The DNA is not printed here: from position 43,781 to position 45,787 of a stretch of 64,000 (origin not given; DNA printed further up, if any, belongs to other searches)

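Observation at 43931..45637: ProRS-like paralog: conserved editing (INS) and anticodon-binding domains but degenerate aminoacylation motifs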

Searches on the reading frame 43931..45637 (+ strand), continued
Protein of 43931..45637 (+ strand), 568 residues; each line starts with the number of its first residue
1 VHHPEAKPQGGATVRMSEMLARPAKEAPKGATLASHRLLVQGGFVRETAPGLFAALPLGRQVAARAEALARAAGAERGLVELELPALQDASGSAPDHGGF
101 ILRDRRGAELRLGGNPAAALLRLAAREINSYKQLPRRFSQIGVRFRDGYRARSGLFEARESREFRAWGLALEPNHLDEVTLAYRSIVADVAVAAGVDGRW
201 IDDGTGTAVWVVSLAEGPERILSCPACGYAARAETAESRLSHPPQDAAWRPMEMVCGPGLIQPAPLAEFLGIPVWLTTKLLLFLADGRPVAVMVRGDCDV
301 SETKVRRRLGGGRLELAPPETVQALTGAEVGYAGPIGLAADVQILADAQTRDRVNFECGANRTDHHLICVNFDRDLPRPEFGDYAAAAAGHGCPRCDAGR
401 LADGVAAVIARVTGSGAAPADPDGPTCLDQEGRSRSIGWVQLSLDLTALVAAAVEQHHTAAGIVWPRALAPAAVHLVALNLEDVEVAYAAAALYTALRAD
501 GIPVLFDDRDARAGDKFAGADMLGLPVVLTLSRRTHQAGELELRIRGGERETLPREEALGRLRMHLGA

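Call 17: find_related_loci(query=A1, collection=genome_contigs, flank=10000)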
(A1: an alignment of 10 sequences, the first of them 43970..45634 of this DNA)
Query A1 (555 aa) in genome_contigs; peptide patterns used: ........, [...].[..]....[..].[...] (x = any residue, [..] = any of these).
58 stretches matched a pattern; 33 encode a relative of the query (tblastn E <= 1e-3); 33 distinct loci.
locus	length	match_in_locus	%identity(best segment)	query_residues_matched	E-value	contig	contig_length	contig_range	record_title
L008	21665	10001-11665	92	1-555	0e+0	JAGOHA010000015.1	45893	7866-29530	MAG: Acidobacteria bacterium isolate Go_SlDig_bin_198 Go_SlDig_2072_length_45893_cov_17.995193, whole genome shotgun seq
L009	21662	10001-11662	79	1-555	0e+0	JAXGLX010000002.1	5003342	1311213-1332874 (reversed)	MAG: Acidobacteriota bacterium isolate AnMBR.bin219 bin219_2, whole genome shotgun sequence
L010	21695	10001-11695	54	1-553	2e-171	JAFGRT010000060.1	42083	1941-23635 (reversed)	MAG: Acidobacteria bacterium isolate Zod_Metabat.850 k87_1968150, whole genome shotgun sequence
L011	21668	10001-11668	41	1-540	5e-134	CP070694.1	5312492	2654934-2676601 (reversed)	MAG: Desulfobacterales bacterium isolate bin60 chromosome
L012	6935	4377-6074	43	1-546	2e-133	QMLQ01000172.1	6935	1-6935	MAG: Deltaproteobacteria bacterium isolate B46_G9 B46_Guay9_scaffold_17653, whole genome shotgun sequence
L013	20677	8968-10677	44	1-554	3e-132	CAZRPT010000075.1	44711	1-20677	MAG TPA_asm: uncultured Verrucomicrobiota bacterium isolate binchicken_co219_451 genome assembly, contig: k141_106823, w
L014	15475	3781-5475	41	1-546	3e-129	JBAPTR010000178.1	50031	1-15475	MAG: Desulfatiglandaceae bacterium isolate MFD01219_ilm_asm_bin15 k127_192605, whole genome shotgun sequence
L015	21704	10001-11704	42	1-546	8e-129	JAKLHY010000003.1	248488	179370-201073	MAG: Verrucomicrobia bacterium isolate RA.bin74 RA.bin74_3, whole genome shotgun sequence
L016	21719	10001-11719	40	1-554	3e-128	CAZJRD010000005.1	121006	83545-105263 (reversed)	MAG TPA_asm: uncultured Desulfobacteraceae bacterium isolate binchicken_co81_476 genome assembly, contig: NODE_81_length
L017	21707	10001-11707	43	1-549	7e-139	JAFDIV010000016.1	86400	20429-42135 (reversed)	MAG: Deltaproteobacteria bacterium isolate Meg22_1618_Bin_54 Meg22_1618_Bin_54_scaffold_179, whole genome shotgun sequen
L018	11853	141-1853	42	1-555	3e-125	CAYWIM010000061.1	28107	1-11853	MAG TPA_asm: uncultured Verrucomicrobiota bacterium isolate SRP263991_co5_619 genome assembly, contig: NODE_3411_length_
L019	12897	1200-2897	43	1-550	1e-124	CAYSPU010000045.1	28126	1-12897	MAG TPA_asm: uncultured Verrucomicrobiota bacterium isolate SRP263991_co5_69 genome assembly, contig: NODE_3408_length_2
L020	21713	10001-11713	42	1-555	2e-124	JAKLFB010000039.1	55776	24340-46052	MAG: Verrucomicrobia bacterium isolate RA.bin147 RA.bin147_39, whole genome shotgun sequence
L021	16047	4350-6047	41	1-550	1e-123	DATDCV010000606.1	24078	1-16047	MAG TPA_asm: Verrucomicrobiia bacterium isolate SMAG_U157 k141_381996, whole genome shotgun sequence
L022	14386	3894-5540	43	1-533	1e-121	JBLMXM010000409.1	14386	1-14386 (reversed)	MAG: Hyphomicrobiales bacterium isolate MAG256 PRJNA957066_bin37_renamed_408, whole genome shotgun sequence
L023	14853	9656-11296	43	1-534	6e-122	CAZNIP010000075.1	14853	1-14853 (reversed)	MAG TPA_asm: uncultured Desulfohalobiaceae bacterium isolate binchicken_co15_205 genome assembly, contig: NODE_2486_leng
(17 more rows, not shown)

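Call 28: search_protein_families(library=ncbifam, proteins=[L014:6489-8849:+, L014:5572-6483:+, L014:8995-9786:+, L014:9783-11120:+, L014:11105-11527:+, L014:11560-13236:-, L022:462-2879:-, L023:5977-8574:+, L011:15580-17298:+, L014:3072-3740:+], max_evalue=0.00001)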
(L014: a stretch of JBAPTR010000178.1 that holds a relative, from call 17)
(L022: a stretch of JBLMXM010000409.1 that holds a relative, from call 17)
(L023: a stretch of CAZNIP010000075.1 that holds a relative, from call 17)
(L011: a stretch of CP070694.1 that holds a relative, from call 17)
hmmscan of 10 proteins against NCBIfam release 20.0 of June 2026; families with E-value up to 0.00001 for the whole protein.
L014:6489-8849:+ (786 aa): 12 families
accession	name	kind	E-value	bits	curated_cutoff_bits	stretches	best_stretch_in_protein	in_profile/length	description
NF043068.1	glycl_HYPD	equivalog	0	1199.5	1100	1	3-783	2-782/784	trans-4-hydroxy-L-proline dehydratase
TIGR01774.1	PFL2-3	subfamily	1.2e-193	645.6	678.2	1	2-784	3-785/786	formate C-acetyltransferase/glycerol dehydratase family glycyl radical enzyme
NF048011.1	SfplDhtHpsGDes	equivalog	2e-166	555.6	1000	1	4-784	25-820/821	(2S)-3-sulfopropanediol dehydratase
TIGR04394.1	choline_CutC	equivalog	2.2e-148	496.1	1050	1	3-782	3-785/789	choline trimethylamine-lyase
NF007437.0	PRK09983.1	equivalog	5.1e-142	474.6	1109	1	1-784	1-764/765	formate C-acetyltransferase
NF048009.1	SfplDhtHpfGKleb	equivalog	7.8e-138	460.9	1000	1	3-783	26-822/824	(2S)-3-sulfopropanediol dehydratase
NF033718.1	indole_decarb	equivalog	3.9e-113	379.3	1100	2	101-585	155-645/868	indoleacetate decarboxylase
NF033715.1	glycyl_HPDL_Lrg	equivalog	4.7e-97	325.8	1150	2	199-586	274-680/901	4-hydroxyphenylacetate decarboxylase large subunit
TIGR01255.1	pyr_form_ly_1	equivalog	2.4e-36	125.5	994.2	1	233-784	217-742/744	formate C-acetyltransferase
NF038360.1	rad_fix_GrcA3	exception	1e-15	57.5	158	1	711-785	3-77/78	autonomous glycyl radical cofactor GrcA3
NF008341.1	PRK11127.1-1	equivalog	1e-10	41.4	145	1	730-784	24-78/80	autonomous glycyl radical cofactor GrcA2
TIGR04365.1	spare_glycyl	equivalog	1.3e-07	31.9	170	1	728-781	68-121/126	autonomous glycyl radical cofactor GrcA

L014:5572-6483:+ (303 aa): 40 families (the best 25 are shown)
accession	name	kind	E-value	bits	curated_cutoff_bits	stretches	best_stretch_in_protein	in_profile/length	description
NF043069.1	T4HPD_activ_SAM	equivalog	5.2e-112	374.1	425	1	6-303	2-299/299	trans-4-hydroxy-L-proline dehydratase activase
TIGR02494.1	PFLE_PFLC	subfamily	6.1e-104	347.4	174.35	1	8-296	1-293/293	glycyl-radical enzyme activating protein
TIGR04395.1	cutC_activ_rSAM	equivalog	6.4e-92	308.1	360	1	4-300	3-305/309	choline TMA-lyase-activating enzyme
NF048010.1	SfplDhtActHpsHDes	equivalog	8.4e-89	297.3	430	1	4-289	4-295/298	(2S)-3-sulfopropanediol dehydratase activating enzyme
NF033719.1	ind_deCO2_activ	equivalog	1.2e-80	271.1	425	1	6-297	1-298/302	indoleacetate decarboxylase activase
NF048008.1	SfplDhtActHpfHKleb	equivalog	6.3e-75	252.3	500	1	7-302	1-306/308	(2S)-3-sulfopropanediol dehydratase activating enzyme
NF033717.2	HPDL_rSAM_activ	equivalog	5.6e-74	249.2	420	1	4-301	2-305/311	4-hydroxyphenylacetate decarboxylase activase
TIGR04003.1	rSAM_BssD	equivalog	5.6e-66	222.8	496.45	1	7-303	2-308/314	[benzylsuccinate synthase]-activating enzyme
NF007483.0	PRK10076.1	equivalog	1.5e-63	214.7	326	2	84-303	74-292/292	[formate-C-acetyltransferase]-activating enzyme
TIGR02493.1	PFLA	equivalog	4.3e-60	203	231.75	2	109-294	47-234/235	pyruvate formate-lyase-activating protein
TIGR04041.1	activase_YjjW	hypoth_equivalog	2e-51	175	250.2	1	7-260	3-241/276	YjjW family glycine radical enzyme activase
NF008356.0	PRK11145.1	equivalog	6.8e-46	156.5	375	2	120-297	63-242/246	pyruvate formate lyase 1-activating protein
TIGR02495.1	NrdG2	equivalog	2.1e-14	53.3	131.15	1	112-237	51-175/193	anaerobic ribonucleoside-triphosphate reductase activating protein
TIGR02491.1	NrdG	equivalog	2.1e-11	44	126.1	1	9-43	3-37/154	anaerobic ribonucleoside-triphosphate reductase activating protein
NF005503.0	PRK07118.1-2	equivalog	3.3e-09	36.4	252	1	57-113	140-193/292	RnfABCDGE type electron transport complex subunit B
NF040770.1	hetero_SS_HdrA2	exception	1.6e-07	29.8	1100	1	54-117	576-637/777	CoB-CoM heterodisulfide reductase HdrA2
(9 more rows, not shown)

L014:8995-9786:+ (263 aa): 234 families (the best 25 are shown)
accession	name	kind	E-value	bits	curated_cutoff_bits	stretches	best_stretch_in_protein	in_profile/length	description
NF005559.1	PRK07231.1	subfamily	4.1e-76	255.8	215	1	3-248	2-247/249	glucose 1-dehydrogenase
NF005309.0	PRK06841.1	subfamily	1.1e-70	238.1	286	1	2-250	12-254/255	GolD/DthD family dehydrogenase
TIGR01832.1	kduD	equivalog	5.4e-70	235.7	338.85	1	2-247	2-244/248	2-dehydro-3-deoxy-D-gluconate 5-dehydrogenase KduD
NF052558.1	MBtsdlDhBudC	equivalog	6.3e-70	235.6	270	1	4-249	2-242/250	meso-2,3-butanediol dehydrogenase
NF004791.0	PRK06138.1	equivalog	6.5e-69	232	312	1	1-250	1-251/252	SDR family oxidoreductase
NF053807.1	RhamDHLra1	equivalog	1.3e-68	231.4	400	1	3-250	2-249/252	L-rhamnose 1-dehydrogenase Lra1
TIGR01830.1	3oxo_ACP_reduc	equivalog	2.7e-68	230.2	297.75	1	8-247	1-237/239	3-oxoacyl-[acyl-carrier-protein] reductase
NF004818.0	PRK06172.1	equivalog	3.9e-68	229.5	336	1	1-248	3-250/253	SDR family oxidoreductase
NF004198.0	PRK05653.1-3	equivalog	6.4e-68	228.9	296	1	2-249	4-247/248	3-oxoacyl-ACP reductase FabG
NF006493.1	PRK08936.1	subfamily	4.4e-67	226.1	420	1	2-248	4-250/261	glucose-1-dehydrogenase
NF009384.0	PRK12743.1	equivalog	5.2e-67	225.8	264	1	4-248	5-247/258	SDR family oxidoreductase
NF006070.0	PRK08213.1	subfamily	8.2e-67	225.4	279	1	2-250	9-258/259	gluconate 5-dehydrogenase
NF009466.0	PRK12826.1-2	subfamily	1e-65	221.7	222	1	5-250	3-246/248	3-oxoacyl-ACP reductase FabG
NF005390.0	PRK06935.1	equivalog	3.6e-65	219.9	369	1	2-247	12-254/258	2-dehydro-3-deoxy-D-gluconate 5-dehydrogenase KduD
NF005853.0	PRK07774.1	equivalog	4.4e-64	216.3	303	1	2-248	3-246/250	SDR family oxidoreductase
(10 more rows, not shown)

L014:9783-11120:+ (445 aa): 1 family
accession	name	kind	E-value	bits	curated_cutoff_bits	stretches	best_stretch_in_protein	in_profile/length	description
NF051439.1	C3LHypDHLhpIPSEAE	equivalog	1.4e-108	363.7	700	1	19-442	137-555/555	cis-3-hydroxy-L-proline dehydratase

L014:11105-11527:+ (140 aa): 2 families
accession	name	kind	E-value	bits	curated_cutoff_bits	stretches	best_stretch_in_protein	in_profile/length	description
NF051439.1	C3LHypDHLhpIPSEAE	equivalog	4.3e-35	121.2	700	1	10-132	3-125/555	cis-3-hydroxy-L-proline dehydratase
NF003046.0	PRK03955.1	equivalog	1.1e-33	115.9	163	1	4-138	3-129/132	DUF126 domain-containing protein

L014:11560-13236:- (558 aa): 8 families
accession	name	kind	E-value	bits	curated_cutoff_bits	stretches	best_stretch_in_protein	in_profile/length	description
NF002068.0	PRK00911.1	subfamily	1.5e-184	614.6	644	1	7-555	7-556/559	dihydroxy-acid dehydratase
TIGR00110.1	ilvD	equivalog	2.2e-179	597.5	618.15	1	19-555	2-542/543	dihydroxy-acid dehydratase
NF004784.0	PRK06131.1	subfamily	3.8e-145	484.5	539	1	17-555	24-561/576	dihydroxy-acid dehydratase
NF009559.0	PRK13016.1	equivalog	1.3e-136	456.2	882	1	19-555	26-562/578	L-arabinonate dehydratase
NF009560.0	PRK13017.1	subfamily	3.4e-126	421.9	684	1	20-555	31-576/595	dihydroxy-acid dehydratase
NF009103.0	PRK12448.1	equivalog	1.6e-125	419.6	710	2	10-334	9-341/616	dihydroxy-acid dehydratase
TIGR01196.1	edd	equivalog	1.3e-71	241.7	708.25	1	35-553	64-598/601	phosphogluconate dehydratase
TIGR03432.1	yjhG_yagF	hypoth_equivalog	8.4e-59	199.2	808.15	1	50-510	82-570/640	YjhG/YagF family D-xylonate dehydratase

L022:462-2879:- (805 aa): 12 families
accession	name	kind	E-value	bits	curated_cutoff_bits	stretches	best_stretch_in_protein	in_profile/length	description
NF043068.1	glycl_HYPD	equivalog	1.6e-229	764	1100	1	25-803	2-782/784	trans-4-hydroxy-L-proline dehydratase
TIGR01774.1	PFL2-3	subfamily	3.2e-203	677.2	678.2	1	24-804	3-785/786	formate C-acetyltransferase/glycerol dehydratase family glycyl radical enzyme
NF048011.1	SfplDhtHpsGDes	equivalog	1.8e-171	572.3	1000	1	24-803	23-819/821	(2S)-3-sulfopropanediol dehydratase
NF007437.0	PRK09983.1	equivalog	9.4e-159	529.9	1109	1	40-804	18-764/765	formate C-acetyltransferase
TIGR04394.1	choline_CutC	equivalog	4.1e-154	515.1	1050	1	24-801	2-784/789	choline trimethylamine-lyase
NF048009.1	SfplDhtHpfGKleb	equivalog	3.7e-147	491.7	1000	1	40-802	41-821/824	(2S)-3-sulfopropanediol dehydratase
NF033718.1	indole_decarb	equivalog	7.5e-134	447.9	1100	3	136-609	167-648/868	indoleacetate decarboxylase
NF033715.1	glycyl_HPDL_Lrg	equivalog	5.8e-98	328.8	1150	2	215-607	268-680/901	4-hydroxyphenylacetate decarboxylase large subunit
TIGR01255.1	pyr_form_ly_1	equivalog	5.2e-51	174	994.2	1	268-803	230-741/744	formate C-acetyltransferase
NF038360.1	rad_fix_GrcA3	exception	4.3e-17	61.9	158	1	731-803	3-75/78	autonomous glycyl radical cofactor GrcA3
NF008341.1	PRK11127.1-1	equivalog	2.1e-11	43.6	145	1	746-803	20-77/80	autonomous glycyl radical cofactor GrcA2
TIGR04365.1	spare_glycyl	equivalog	1.4e-08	35.1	170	1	747-801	67-121/126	autonomous glycyl radical cofactor GrcA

L023:5977-8574:+ (865 aa): 12 families
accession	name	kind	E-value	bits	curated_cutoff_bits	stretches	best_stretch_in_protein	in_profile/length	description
NF043068.1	glycl_HYPD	equivalog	0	1235.6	1100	1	80-863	1-783/784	trans-4-hydroxy-L-proline dehydratase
TIGR01774.1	PFL2-3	subfamily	2e-198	661.3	678.2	1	79-862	2-784/786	formate C-acetyltransferase/glycerol dehydratase family glycyl radical enzyme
NF048011.1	SfplDhtHpsGDes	equivalog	2.1e-156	522.5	1000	1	80-862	23-819/821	(2S)-3-sulfopropanediol dehydratase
NF007437.0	PRK09983.1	equivalog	1.7e-147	492.7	1109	1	79-862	1-763/765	formate C-acetyltransferase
NF048009.1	SfplDhtHpfGKleb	equivalog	3.8e-147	491.7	1000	1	81-860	26-820/824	(2S)-3-sulfopropanediol dehydratase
TIGR04394.1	choline_CutC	equivalog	2.2e-142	476.3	1050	1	80-861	2-785/789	choline trimethylamine-lyase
NF033718.1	indole_decarb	equivalog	3e-118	396.3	1100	2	242-663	224-644/868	indoleacetate decarboxylase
NF033715.1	glycyl_HPDL_Lrg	equivalog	1.4e-91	307.7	1150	2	277-663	273-678/901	4-hydroxyphenylacetate decarboxylase large subunit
TIGR01255.1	pyr_form_ly_1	equivalog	8.2e-34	117.1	994.2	1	332-861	237-740/744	formate C-acetyltransferase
NF038360.1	rad_fix_GrcA3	exception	4.6e-14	52.3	158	1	794-861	7-74/78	autonomous glycyl radical cofactor GrcA3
NF008341.1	PRK11127.1-1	equivalog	4.2e-10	39.5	145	1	809-861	24-76/80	autonomous glycyl radical cofactor GrcA2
TIGR04365.1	spare_glycyl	equivalog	6e-08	33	170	1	807-861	68-122/126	autonomous glycyl radical cofactor GrcA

L011:15580-17298:+ (572 aa): 1 family
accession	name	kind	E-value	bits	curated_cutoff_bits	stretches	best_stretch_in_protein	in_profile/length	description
NF007354.0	PRK09849.1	equivalog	5.5e-27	94.6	868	1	2-221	11-221/703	aldehyde ferredoxin oxidoreductase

L014:3072-3740:+ (222 aa): 2 families
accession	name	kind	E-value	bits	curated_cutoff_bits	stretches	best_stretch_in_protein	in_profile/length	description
TIGR00547.2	lolA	equivalog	6.5e-22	78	112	1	9-220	5-201/202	outer membrane lipoprotein periplasmic chaperone LolA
NF000661.0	PRK00031.1-3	equivalog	7.4e-08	32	255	1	31-220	40-224/225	outer membrane lipoprotein chaperone LolA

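Call 32: find_encoding_contigs(protein=P0009, flank=9000, max_places=1)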
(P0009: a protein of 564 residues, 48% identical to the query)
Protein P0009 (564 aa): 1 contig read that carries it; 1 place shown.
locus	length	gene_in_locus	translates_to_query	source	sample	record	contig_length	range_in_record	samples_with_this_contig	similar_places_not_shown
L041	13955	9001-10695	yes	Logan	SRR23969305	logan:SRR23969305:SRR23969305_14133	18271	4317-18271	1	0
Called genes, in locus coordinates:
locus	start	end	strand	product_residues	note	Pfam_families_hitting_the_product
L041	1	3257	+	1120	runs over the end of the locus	-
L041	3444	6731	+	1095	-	PF02012:BNR (faint), PF15902:Sortilin-Vps10, PF15899:BNR_6 (faint), PF15902:Sortilin-Vps10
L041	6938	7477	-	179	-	-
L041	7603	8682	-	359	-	PF00561:Abhydrolase_1, PF12146:Hydrolase_4, PF12697:Abhydrolase_6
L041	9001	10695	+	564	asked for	PF04073:tRNA_edit, PF03129:HGTP_anticodon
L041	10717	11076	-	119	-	PF07883:Cupin_2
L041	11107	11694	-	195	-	PF08212:Lipocalin_2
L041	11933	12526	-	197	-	-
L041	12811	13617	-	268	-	PF03958:Secretin_N (faint)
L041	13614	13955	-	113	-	?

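Call 33: find_encoding_contigs(protein=P0010, flank=9000, max_places=1)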
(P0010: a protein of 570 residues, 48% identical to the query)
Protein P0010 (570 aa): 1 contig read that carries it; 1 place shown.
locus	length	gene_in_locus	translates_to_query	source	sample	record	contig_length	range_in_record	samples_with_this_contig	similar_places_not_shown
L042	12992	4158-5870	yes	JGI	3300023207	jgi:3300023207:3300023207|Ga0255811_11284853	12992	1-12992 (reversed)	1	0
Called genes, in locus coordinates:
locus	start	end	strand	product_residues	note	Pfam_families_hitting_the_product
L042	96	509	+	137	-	PF11141:DUF2914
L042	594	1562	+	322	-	PF12146:Hydrolase_4, PF00561:Abhydrolase_1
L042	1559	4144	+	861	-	PF00069:Pkinase, PF06293:Kdo (weak), PF07714:PK_Tyr_Ser-Thr, PF00069:Pkinase, PF07714:PK_Tyr_Ser-Thr (weak), PF13424:TPR_12 (weak), PF17874:TPR_MalT (weak), PF13424:TPR_12, +7 more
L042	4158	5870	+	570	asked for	PF04073:tRNA_edit, PF03129:HGTP_anticodon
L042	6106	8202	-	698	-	PF01432:Peptidase_M3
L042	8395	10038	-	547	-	PF00535:Glycos_transf_2, PF10111:Glyco_tranf_2_2 (weak), PF13641:Glyco_tranf_2_3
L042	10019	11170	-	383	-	-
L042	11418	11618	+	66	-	-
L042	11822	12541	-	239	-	PF09997:DUF2238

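Call 34: find_encoding_contigs(protein=P0078, flank=9000, max_places=1)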
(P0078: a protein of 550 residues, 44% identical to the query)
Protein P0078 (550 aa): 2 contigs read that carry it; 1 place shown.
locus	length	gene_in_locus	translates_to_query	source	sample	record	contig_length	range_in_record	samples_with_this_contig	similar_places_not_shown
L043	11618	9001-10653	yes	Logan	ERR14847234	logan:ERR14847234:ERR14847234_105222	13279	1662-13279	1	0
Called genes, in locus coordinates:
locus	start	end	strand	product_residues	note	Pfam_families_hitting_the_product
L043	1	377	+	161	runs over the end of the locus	-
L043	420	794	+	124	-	-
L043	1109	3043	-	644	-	PF00657:Lipase_GDSL (weak), PF13472:Lipase_GDSL_2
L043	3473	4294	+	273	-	PF01656:CbiA, PF06564:CBP_BcsQ (faint), PF07015:VirC1 (faint), PF10609:ParA, PF13614:AAA_31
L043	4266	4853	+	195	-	-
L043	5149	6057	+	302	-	PF00701:DHDPS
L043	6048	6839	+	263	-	PF00106:adh_short, PF23441:SDR (weak), PF13561:adh_short_C2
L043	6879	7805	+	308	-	PF01619:Pro_dh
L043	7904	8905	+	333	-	PF00248:Aldo_ket_red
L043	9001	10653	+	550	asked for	PF04073:tRNA_edit, PF03129:HGTP_anticodon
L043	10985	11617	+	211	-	?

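Call 43: find_encoding_contigs(protein=P0016, flank=9000, max_places=1)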
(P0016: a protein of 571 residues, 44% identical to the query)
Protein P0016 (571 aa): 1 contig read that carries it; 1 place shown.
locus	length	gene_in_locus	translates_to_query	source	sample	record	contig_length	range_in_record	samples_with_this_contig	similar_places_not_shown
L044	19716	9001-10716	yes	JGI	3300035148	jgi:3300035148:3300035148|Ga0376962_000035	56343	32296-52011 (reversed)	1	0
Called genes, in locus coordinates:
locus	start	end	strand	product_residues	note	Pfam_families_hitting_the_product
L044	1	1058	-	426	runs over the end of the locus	PF03600:CitMHS (faint), PF06808:DctM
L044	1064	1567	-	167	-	PF04290:DctQ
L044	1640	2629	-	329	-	PF03480:DctP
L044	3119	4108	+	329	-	PF01544:CorA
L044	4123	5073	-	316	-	PF13353:Fer4_12, PF04055:Radical_SAM, PF00037:Fer4 (weak), PF13237:Fer4_10, PF12838:Fer4_7 (weak), PF13187:Fer4_9 (weak), PF14697:Fer4_21 (weak), PF00037:Fer4 (weak), +3 more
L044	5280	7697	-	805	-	PF02901:PFL-like, PF01228:Gly_radical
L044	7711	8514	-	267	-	PF00392:GntR, PF07729:FCD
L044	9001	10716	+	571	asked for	PF00587:tRNA-synt_2b, PF04073:tRNA_edit, PF03129:HGTP_anticodon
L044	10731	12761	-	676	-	PF13191:AAA_16 (weak), PF13401:AAA_22, PF00004:AAA (weak), PF26666:DUF8221 (faint), PF24161:CCDC39 (faint), PF28256:CCDC171 (weak), PF19220:Rod_CreS (weak), PF02183:HALZ (faint)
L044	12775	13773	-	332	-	PF16868:NMT1_3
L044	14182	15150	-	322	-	PF01797:Y1_Tnp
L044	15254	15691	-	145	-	-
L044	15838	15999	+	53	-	-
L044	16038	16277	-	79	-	-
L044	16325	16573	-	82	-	-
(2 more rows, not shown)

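Call 44: find_encoding_contigs(protein=P0037, flank=9000, max_places=1)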
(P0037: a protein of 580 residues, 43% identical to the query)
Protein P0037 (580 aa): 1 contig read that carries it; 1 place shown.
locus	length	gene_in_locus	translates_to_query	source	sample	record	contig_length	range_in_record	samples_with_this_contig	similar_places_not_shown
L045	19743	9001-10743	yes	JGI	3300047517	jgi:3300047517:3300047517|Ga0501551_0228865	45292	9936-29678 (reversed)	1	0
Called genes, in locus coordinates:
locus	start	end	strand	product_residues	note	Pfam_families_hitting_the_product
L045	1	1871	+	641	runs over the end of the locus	PF02705:K_trans, PF22776:K_trans_C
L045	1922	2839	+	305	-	PF12729:4HB_MCP_1 (weak)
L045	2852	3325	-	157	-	PF03061:4HBT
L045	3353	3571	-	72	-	PF24113:DUF7387 (weak)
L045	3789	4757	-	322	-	PF13353:Fer4_12 (faint), PF00037:Fer4 (faint), PF04055:Radical_SAM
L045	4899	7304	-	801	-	PF02901:PFL-like, PF01228:Gly_radical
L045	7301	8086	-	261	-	PF00392:GntR, PF07729:FCD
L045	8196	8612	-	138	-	PF01850:PIN, PF13470:PIN_3 (weak)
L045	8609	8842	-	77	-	PF04014:MazE_antitoxin, PF15937:PrlF_antitoxin (weak)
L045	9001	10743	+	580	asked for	PF04073:tRNA_edit, PF03129:HGTP_anticodon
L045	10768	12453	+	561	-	PF00245:Alk_phosphatase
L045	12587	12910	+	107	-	PF22271:DUF6955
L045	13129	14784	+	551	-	PF25917:BSH_RND, PF25881:HH_YBHG (weak), PF25973:BSH_CzcB (weak), PF25954:Beta-barrel_RND_2, PF25990:Beta-barrel_YknX (weak)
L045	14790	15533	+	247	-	PF02463:SMC_N (faint), PF00005:ABC_tran, PF13304:AAA_21 (faint)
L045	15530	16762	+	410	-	PF12704:MacB_PCD, PF02687:FtsX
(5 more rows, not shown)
